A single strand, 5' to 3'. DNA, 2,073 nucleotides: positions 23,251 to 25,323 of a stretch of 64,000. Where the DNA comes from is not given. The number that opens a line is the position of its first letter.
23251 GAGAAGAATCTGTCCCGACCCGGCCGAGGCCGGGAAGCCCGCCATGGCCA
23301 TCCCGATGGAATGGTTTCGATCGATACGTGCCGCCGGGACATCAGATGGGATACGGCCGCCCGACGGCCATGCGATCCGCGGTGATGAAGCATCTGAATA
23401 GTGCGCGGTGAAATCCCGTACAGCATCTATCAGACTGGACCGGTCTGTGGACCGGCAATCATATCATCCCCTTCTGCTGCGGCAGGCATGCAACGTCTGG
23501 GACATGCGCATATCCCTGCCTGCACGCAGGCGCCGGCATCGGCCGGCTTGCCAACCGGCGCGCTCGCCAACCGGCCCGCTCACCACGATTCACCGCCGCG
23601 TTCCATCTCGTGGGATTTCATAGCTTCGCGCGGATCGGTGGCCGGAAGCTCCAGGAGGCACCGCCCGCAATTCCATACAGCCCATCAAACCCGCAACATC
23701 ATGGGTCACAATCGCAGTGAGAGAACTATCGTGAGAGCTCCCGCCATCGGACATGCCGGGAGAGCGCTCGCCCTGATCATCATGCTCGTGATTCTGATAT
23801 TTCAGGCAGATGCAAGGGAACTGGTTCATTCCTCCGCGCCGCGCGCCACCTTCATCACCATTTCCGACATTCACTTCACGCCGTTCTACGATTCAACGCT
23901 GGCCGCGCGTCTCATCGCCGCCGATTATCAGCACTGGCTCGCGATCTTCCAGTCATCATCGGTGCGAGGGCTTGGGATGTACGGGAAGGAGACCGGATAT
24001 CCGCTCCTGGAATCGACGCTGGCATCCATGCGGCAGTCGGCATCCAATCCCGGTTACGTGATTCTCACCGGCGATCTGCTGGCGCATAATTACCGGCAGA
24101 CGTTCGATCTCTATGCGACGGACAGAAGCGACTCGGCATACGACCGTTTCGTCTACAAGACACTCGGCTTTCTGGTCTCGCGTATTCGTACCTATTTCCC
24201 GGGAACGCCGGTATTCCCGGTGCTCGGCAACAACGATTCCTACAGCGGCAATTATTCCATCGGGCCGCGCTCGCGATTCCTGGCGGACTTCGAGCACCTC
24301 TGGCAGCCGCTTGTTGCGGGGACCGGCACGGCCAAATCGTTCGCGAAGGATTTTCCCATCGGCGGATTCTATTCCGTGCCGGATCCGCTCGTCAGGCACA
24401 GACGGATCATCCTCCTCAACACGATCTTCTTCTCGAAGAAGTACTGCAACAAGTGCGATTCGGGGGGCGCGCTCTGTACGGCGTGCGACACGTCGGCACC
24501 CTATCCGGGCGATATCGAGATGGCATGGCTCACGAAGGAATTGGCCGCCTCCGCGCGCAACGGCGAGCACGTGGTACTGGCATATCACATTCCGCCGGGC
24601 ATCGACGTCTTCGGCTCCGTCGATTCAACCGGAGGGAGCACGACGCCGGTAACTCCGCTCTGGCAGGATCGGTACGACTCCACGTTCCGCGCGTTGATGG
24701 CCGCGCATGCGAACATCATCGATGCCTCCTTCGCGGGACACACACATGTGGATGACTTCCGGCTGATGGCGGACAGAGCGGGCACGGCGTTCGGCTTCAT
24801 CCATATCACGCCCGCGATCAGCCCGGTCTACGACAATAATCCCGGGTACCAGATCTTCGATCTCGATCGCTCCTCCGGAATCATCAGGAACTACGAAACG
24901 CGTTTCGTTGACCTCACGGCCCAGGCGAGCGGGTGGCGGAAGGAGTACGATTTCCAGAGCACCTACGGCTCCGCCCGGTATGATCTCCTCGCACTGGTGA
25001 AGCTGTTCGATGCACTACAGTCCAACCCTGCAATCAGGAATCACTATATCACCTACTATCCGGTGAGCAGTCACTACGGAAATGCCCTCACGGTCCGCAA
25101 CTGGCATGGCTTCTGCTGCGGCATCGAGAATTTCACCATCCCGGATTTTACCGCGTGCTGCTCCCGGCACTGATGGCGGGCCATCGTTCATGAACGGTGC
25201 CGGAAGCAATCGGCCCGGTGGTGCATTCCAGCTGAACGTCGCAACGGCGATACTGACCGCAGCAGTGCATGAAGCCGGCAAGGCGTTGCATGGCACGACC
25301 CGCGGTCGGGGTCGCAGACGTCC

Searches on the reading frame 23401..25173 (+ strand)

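Call 8: search_protein_families(library=pfam, proteins=[window:23401-25173:+], max_evalue=0.01)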
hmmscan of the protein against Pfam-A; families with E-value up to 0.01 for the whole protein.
window:23401-25173:+ (590 aa): 1 family
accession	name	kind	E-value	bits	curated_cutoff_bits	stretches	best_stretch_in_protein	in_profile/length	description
PF00149.33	Metallophos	-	4.6e-06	27.6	21.5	1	151-450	3-190/191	Calcineurin-like phosphoesterase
